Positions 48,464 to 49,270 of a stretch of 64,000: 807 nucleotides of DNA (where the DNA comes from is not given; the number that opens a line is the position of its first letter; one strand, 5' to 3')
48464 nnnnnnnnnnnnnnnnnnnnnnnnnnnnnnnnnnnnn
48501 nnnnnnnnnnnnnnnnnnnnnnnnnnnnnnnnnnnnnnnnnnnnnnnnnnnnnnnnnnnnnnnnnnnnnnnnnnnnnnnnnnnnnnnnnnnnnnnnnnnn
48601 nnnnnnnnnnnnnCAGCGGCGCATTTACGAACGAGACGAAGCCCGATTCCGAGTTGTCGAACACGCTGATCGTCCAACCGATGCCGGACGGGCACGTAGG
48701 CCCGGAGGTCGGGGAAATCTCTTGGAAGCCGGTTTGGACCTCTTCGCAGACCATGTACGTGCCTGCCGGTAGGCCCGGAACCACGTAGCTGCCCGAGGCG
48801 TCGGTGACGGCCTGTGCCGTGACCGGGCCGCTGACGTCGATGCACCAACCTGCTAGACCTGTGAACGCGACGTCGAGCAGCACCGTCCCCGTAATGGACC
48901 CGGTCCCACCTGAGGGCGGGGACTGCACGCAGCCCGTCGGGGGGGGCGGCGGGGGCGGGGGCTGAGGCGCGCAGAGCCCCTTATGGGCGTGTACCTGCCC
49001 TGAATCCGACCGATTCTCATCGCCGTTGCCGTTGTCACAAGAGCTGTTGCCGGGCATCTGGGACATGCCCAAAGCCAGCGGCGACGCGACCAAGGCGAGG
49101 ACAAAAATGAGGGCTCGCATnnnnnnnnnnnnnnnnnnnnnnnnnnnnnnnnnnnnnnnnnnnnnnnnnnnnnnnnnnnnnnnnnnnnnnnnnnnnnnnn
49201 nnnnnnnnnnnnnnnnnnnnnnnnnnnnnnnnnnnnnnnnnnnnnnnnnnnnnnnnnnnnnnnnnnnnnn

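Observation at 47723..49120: Tandem paralogues encoding secreted Cys-rich proteins with rigid polyproline spacers of different length (17 vs 8 Pro)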

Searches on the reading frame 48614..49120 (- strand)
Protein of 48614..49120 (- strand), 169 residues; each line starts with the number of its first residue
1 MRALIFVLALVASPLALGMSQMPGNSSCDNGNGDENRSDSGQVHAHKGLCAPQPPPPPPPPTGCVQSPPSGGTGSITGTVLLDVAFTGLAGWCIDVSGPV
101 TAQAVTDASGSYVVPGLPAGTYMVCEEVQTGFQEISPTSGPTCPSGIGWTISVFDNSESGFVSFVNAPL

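Call 5: search_protein_families(library=pfam, proteins=[window:48614-49120:-], max_evalue=1)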
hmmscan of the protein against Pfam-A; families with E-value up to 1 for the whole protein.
seq(169 aa): 5 families
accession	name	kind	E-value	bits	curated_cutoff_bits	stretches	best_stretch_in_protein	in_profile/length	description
PF13620.12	CarboxypepD_reg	-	2.1e-05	25.2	32.3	1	75-124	1-52/82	Carboxypeptidase regulatory-like domain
PF17210.9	SdrD_B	-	0.001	19.7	29.7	1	96-136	34-74/112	SdrD B-like domain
PF17802.7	SpaA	-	0.011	16.3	23.1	1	99-127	29-59/91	Prealbumin-like fold domain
PF16101.10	PRIMA1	-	0.083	13.1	38.6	1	27-64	40-76/158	Proline-rich membrane anchor 1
PF13715.12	CarbopepD_reg_2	-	0.19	12.2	32.2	1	76-124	1-48/88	CarboxypepD_reg-like domain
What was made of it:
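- On Pfam SdrD_B (PF17210) / CnaB-type fold: B scores 19.7 bits, below it (call 5).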

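Call 6: search_protein_families(library=ncbifam, proteins=[window:48614-49120:-], max_evalue=1)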
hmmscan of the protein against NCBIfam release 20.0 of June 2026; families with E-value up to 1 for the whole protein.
seq(169 aa): 3 families
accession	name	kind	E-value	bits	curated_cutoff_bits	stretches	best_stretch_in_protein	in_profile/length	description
NF052345.1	S_layer_anammox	exception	0.0085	13.5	1400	1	51-133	1287-1371/1596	Kustd1514 family S-layer glycoprotein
NF033902.0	iso_D2_wall_anc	subfamily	0.18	10.6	95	1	99-128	136-165/540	SpaH/EbpB family LPXTG-anchored major pilin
NF012181.0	MSCRAMM_SdrD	exception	0.29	8.4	2500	1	102-125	610-633/1379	MSCRAMM family adhesin SdrD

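Call 7: find_homologous_proteins(query=window:48614-49120:-, max_evalue=0.001)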
Query seq(169 aa) (169 aa): 97 proteins with E <= 0.001 among 356 candidates.
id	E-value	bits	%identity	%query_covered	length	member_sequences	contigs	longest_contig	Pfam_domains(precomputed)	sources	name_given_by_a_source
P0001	4.0e-95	335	89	100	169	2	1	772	-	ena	-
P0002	5.0e-91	321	87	100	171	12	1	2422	PF13620.13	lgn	-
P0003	2.2e-76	274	76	100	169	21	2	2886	PF13620.13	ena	-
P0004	8.2e-55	203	57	98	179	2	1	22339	PF13620.13,PF17210.10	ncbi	-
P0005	2.8e-51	192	56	98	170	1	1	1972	PF17210.10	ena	-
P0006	5.4e-51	191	57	98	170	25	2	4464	PF13620.13,PF17210.10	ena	-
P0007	9.2e-51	190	58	62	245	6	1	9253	PF02412.24,PF13620.13,PF17210.10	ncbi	-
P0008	9.8e-51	190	56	98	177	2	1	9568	PF13620.13,PF17210.10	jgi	jgi:hypothetical protein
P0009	1.8e-50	189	52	98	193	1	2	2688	PF13620.13,PF17210.10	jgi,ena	-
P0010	1.9e-50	189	54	98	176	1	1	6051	PF13620.13,PF17210.10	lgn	-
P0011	2.0e-50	189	51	98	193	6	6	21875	PF13620.13,PF17210.10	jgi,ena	-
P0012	2.1e-50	189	51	98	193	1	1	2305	PF13620.13,PF17210.10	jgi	-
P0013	2.4e-50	189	52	98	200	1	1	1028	PF13620.13,PF17210.10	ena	-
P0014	2.6e-50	189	51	98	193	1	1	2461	PF13620.13,PF17210.10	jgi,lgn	jgi:hypothetical protein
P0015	4.1e-50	188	45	98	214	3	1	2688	PF13620.13,PF17210.10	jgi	-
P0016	1.9e-49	186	54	98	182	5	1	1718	PF13620.13,PF17210.10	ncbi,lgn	-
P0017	4.3e-49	185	53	98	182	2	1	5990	PF17210.10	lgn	-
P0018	5.2e-49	184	51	98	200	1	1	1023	PF17210.10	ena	-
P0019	6.5e-49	184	44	98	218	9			PF13620.13,PF17210.10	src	-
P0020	1.0e-47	180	42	98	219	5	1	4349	PF17210.10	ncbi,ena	-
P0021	1.3e-47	180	42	90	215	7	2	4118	PF13620.13,PF17210.10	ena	-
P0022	3.6e-47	178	56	88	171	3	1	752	PF17210.10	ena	-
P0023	4.2e-47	178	51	98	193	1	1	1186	PF13620.13,PF17210.10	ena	-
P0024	2.2e-46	176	53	98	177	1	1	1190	PF13620.13,PF17210.10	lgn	-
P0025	6.4e-46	174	44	98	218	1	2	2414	PF13620.13,PF17210.10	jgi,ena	-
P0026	5.9e-45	171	42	98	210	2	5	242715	PF13620.13,PF17210.10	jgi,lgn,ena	-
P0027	6.6e-45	171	50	98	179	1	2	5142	PF13620.13,PF17210.10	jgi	jgi:hypothetical protein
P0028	9.1e-45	171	42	98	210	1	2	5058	PF13620.13,PF17210.10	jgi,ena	-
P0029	3.2e-44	169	48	98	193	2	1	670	PF13620.13,PF17210.10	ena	-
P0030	6.3e-44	168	41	98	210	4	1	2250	PF13620.13,PF17210.10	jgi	jgi:hypothetical protein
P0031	1.5e-43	167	48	98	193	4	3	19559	PF17210.10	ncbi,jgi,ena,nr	ncbi:MAG TPA: hypothetical protein VFD76_08685 [Gemmatimonadales bacterium]|jgi:hypothetical protein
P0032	2.6e-43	166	46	98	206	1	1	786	PF17210.10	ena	-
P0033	6.5e-43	164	43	98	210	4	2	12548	PF13620.13,PF17210.10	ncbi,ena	-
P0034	9.4e-43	164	58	61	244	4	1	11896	PF02412.24,PF13620.13,PF17210.10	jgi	-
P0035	2.1e-42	163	40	98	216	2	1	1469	PF13620.13,PF17210.10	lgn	-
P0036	4.0e-42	162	45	98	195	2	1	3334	PF13620.13,PF17210.10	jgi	jgi:SdrD B-like protein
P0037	4.7e-42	162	47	98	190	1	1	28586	PF13620.13,PF17210.10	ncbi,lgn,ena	-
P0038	6.7e-42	161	51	69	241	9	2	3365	PF02412.24,PF13620.13,PF17210.10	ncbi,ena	-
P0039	5.9e-41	158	42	98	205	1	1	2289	PF13620.13,PF17210.10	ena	-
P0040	1.2e-40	157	44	98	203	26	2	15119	PF13620.13,PF17210.10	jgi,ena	-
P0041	5.7e-40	155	56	64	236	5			PF02412.24,PF13620.13,PF17210.10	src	-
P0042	1.7e-39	153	59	58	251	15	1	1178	PF02412.24,PF13620.13,PF17210.10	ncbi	-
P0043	2.1e-39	153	55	59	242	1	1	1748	PF02412.24,PF13620.13,PF17210.10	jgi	-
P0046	5.2e-38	149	48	98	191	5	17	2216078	PF13620.13,PF17210.10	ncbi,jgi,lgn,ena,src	jgi:hypothetical protein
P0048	2.9e-37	146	44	98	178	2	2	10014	PF13620.13,PF17210.10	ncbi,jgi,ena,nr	ncbi:MAG: hypothetical protein DMD60_00555 [Gemmatimonadetes bacterium]|nr:MAG: hypothetical protein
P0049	1.4e-36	144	46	98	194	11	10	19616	PF13620.13,PF17210.10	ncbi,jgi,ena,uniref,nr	ncbi:MAG: hypothetical protein E6H05_12800 [Bacillati bacterium ANGP1]|uniref:SD-repeat containing p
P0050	3.6e-36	143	46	96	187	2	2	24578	PF17802.8,PF13620.13,PF17210.10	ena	-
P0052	9.7e-36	141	47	98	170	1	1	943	PF13715.13,PF17802.8,PF13620.13,PF17210.10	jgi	-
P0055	2.0e-34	137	44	98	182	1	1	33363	PF13620.13,PF17210.10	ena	-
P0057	3.1e-34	136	46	98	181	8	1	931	PF13620.13,PF17210.10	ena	-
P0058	1.1e-33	134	47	98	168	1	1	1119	PF13715.13,PF17802.8,PF13620.13,PF17210.10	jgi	jgi:hypothetical protein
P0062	1.4e-32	131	40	98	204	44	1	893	PF13620.13,PF17210.10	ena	-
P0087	1.5e-17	82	76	33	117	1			PF02412.24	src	-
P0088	2.1e-17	81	37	100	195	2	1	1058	PF13620.13,PF17210.10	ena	-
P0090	7.2e-17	80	37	100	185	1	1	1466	PF13715.13,PF13620.13,PF17210.10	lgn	-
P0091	8.4e-17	79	46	54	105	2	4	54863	PF13620.13,PF17210.10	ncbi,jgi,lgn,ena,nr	ncbi:MAG: hypothetical protein DMD33_16935 [Gemmatimonadetes bacterium]|nr:MAG: hypothetical protein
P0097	1.8e-4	39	34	43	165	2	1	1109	PF17802.8,PF13620.13,PF17210.10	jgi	jgi:hypothetical protein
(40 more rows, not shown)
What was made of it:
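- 48611..49120 (-): Gene B: 169-aa protein made of a signal peptide, a Cys-loop, 8 Pro and a CnaB-like domain. 97 homologous clusters (call 7).
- On Pfam SdrD_B (PF17210) / CnaB-type fold: Most relatives carry precomputed PF17210 and PF13620 hits (call 7).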

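Call 12: find_encoding_contigs(protein=window:48614-49120:-, flank=6000, max_places=4)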
Protein seq(169 aa) (169 aa): 7 contigs read that carry it; 4 places shown.
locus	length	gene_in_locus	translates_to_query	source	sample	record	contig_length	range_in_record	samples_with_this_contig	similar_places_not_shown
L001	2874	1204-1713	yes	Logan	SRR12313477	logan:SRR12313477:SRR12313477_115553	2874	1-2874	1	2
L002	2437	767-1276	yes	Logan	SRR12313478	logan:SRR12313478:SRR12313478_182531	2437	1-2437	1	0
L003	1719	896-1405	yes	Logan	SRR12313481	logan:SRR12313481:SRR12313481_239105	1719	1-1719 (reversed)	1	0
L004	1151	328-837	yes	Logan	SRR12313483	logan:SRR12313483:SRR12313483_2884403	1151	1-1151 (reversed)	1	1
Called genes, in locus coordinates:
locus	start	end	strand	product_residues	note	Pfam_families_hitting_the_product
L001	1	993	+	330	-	?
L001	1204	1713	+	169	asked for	PF13620:CarboxypepD_reg (faint)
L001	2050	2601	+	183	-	-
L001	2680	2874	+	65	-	?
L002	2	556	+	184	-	?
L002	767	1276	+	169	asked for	PF13620:CarboxypepD_reg (faint)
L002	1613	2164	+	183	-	-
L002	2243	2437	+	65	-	?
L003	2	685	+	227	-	?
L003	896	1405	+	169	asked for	PF13620:CarboxypepD_reg (faint)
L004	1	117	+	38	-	?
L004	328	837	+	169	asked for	PF13620:CarboxypepD_reg (faint)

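Call 13: find_encoding_contigs(protein=P0046, flank=8000, max_places=4)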
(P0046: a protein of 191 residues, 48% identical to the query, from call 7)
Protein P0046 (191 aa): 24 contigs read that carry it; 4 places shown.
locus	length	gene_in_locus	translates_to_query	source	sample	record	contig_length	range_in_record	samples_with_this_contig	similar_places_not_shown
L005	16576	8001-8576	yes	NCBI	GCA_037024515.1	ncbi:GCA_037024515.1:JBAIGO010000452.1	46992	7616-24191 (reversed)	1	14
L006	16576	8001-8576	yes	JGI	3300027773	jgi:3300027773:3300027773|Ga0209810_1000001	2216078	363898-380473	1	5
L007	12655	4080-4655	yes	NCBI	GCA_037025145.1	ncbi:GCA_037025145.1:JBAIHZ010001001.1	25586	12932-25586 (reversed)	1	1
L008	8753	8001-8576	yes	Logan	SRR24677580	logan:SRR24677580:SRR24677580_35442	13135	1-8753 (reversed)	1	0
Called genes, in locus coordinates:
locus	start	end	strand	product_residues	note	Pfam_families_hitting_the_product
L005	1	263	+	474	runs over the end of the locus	PF10079:Rossmann-like_BshC, PF24850:CC_BshC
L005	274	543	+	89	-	-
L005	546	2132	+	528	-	PF03023:MurJ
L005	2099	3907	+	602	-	PF01541:GIY-YIG (weak), PF27096:UvrC_M, PF22920:UvrC_RNaseH, PF08459:UvrC_RNaseH_dom, PF14520:HHH_5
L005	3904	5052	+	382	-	PF00291:PALP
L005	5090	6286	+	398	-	PF01969:Ni_insertion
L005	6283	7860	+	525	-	PF23914:TPR_CcmH_CycH (faint), PF07719:TPR_2 (faint), PF13176:TPR_7 (faint), PF13181:TPR_8 (faint), PF13424:TPR_12 (faint), PF13428:TPR_14 (faint), PF13432:TPR_16 (faint), PF14559:TPR_19 (faint), +2 more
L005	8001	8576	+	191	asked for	PF13620:CarboxypepD_reg (weak), PF17210:SdrD_B (faint)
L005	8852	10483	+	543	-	-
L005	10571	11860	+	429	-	PF19238:Radical_SAM_2, PF04055:Radical_SAM (faint), PF04459:DUF512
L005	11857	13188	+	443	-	PF00009:GTP_EFTU, PF00071:Ras (faint), PF01926:MMR_HSR1, PF02421:FeoB_N, PF00009:GTP_EFTU, PF01926:MMR_HSR1, PF02421:FeoB_N, PF14714:KH_dom-like, +5 more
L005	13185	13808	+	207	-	PF02660:G3P_acyltransf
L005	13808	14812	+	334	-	PF01210:NAD_Gly3P_dh_N, PF02558:ApbA (weak), PF03435:Sacchrp_dh_NADP (weak), PF03807:F420_oxidored, PF07479:NAD_Gly3P_dh_C, PF20618:GPD_NAD_C_bact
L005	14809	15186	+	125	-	PF00376:MerR, PF13411:MerR_1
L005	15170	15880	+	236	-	PF00535:Glycos_transf_2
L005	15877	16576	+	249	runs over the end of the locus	PF01975:SurE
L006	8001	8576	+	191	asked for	PF13620:CarboxypepD_reg (weak), PF17210:SdrD_B (faint)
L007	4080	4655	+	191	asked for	PF13620:CarboxypepD_reg (weak), PF17210:SdrD_B (faint)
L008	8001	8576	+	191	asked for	PF13620:CarboxypepD_reg (weak), PF17210:SdrD_B (faint)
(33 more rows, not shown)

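Call 15: find_encoding_contigs(protein=P0026, flank=8000, max_places=3)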
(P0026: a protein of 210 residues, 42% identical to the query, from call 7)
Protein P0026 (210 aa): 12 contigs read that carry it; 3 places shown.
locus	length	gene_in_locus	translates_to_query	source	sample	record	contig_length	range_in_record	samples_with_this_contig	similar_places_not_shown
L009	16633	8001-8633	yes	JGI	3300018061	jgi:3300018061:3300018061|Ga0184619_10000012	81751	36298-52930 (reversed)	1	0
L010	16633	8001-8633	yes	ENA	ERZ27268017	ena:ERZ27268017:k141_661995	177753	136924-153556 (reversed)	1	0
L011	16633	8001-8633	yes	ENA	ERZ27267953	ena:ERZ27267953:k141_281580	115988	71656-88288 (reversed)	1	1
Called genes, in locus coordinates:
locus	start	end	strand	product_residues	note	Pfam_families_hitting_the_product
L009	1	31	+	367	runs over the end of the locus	PF25917:BSH_RND, PF25876:HH_MFP_RND, PF25944:Beta-barrel_RND, PF25967:RND-MFP_C, PF25989:YknX_C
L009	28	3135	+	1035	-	PF00873:ACR_tran, PF03176:MMPL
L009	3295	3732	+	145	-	PF01957:NfeD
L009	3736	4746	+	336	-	PF01145:Band_7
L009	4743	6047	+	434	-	PF22807:TrAA12, PF23500:DUF7133 (faint), PF07995:GSDH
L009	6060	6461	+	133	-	-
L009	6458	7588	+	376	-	PF02771:Acyl-CoA_dh_N, PF02770:Acyl-CoA_dh_M, PF00441:Acyl-CoA_dh_1, PF22924:ACOX_C_alpha1 (faint), PF08028:Acyl-CoA_dh_2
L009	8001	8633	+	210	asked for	PF13620:CarboxypepD_reg (weak), PF17210:SdrD_B (weak)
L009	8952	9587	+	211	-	-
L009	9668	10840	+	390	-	PF00155:Aminotran_1_2, PF00266:Aminotran_5 (weak), PF01041:DegT_DnrJ_EryC1 (weak), PF01053:Cys_Met_Meta_PP (weak)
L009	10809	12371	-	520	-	PF00069:Pkinase, PF07714:PK_Tyr_Ser-Thr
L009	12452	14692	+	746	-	PF03169:OPT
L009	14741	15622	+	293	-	PF01497:Peripla_BP_2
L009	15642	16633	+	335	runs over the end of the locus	PF09587:PGA_cap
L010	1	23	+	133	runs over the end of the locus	-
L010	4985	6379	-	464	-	PF13620:CarboxypepD_reg, PF13715:CarbopepD_reg_2 (weak), PF13620:CarboxypepD_reg, PF13715:CarbopepD_reg_2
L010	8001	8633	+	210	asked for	PF13620:CarboxypepD_reg (weak), PF17210:SdrD_B (weak)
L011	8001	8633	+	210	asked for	PF13620:CarboxypepD_reg (weak), PF17210:SdrD_B (weak)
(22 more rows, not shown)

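Call 16: find_encoding_contigs(protein=P0004, flank=8000, max_places=3)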
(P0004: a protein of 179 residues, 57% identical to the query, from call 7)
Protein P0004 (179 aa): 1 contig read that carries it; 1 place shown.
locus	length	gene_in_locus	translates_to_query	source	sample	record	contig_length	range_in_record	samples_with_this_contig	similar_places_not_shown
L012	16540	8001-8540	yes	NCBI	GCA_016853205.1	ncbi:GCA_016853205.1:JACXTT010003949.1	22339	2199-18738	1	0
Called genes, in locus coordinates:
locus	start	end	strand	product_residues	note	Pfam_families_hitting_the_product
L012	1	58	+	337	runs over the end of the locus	PF01145:Band_7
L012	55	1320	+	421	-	PF01436:NHL (faint), PF22807:TrAA12, PF23500:DUF7133 (faint), PF24684:Vgb_lyase (faint), PF07995:GSDH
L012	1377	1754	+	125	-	-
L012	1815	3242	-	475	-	-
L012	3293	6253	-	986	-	PF13715:CarbopepD_reg_2, PF07715:Plug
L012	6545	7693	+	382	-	PF02771:Acyl-CoA_dh_N, PF02770:Acyl-CoA_dh_M, PF00441:Acyl-CoA_dh_1, PF22924:ACOX_C_alpha1 (weak), PF08028:Acyl-CoA_dh_2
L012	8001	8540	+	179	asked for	PF13620:CarboxypepD_reg (weak), PF17210:SdrD_B (weak)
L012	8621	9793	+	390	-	PF00155:Aminotran_1_2, PF00266:Aminotran_5 (faint), PF01053:Cys_Met_Meta_PP (weak)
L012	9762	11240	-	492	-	PF01636:APH (faint), PF00069:Pkinase, PF07714:PK_Tyr_Ser-Thr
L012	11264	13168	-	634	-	PF00069:Pkinase, PF07714:PK_Tyr_Ser-Thr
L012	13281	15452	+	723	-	PF03169:OPT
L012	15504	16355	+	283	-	PF01497:Peripla_BP_2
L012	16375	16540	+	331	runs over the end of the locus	PF09587:PGA_cap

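Call 26: predict_structure(alignment_id=A1)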
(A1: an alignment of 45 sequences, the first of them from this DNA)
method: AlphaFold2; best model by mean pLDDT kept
length: 169 residues; sequences in the alignment: 45
mean_pLDDT: 77.5   pTM: 0.61
mean pLDDT of the five models: 77.5, 77.4, 76.7, 76.1, 75.8
residues with pLDDT >= 90: 97; 70-90: 10; 50-70: 27; < 50: 35
segments of 3 or more residues with pLDDT < 50: 1-4, 12-27, 35-38, 46-49
pLDDT, mean of each block of 10 residues (from residue 1): 47 42 43 51 50 59 82 96 90 96 95 96 96 95 95 93 94
secondary structure, 60 per line:
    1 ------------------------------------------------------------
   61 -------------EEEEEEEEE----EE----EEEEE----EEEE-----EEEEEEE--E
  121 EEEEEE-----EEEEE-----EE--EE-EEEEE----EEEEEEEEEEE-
elements in order: E74-82 E93-97 E102-105 E111-117 E120-126 E132-136 E149-153 E158-168
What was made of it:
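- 48614..48931 (-): C-domain of B: the same fold. AlphaFold pLDDT above 90 with 8 strands (call 26).
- On Pfam SdrD_B (PF17210) / CnaB-type fold: AlphaFold pLDDT is above 90 over residues ~65-169 (call 26).
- The head is modelled with low confidence (pLDDT below 60, call 26), so it may be disordered.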
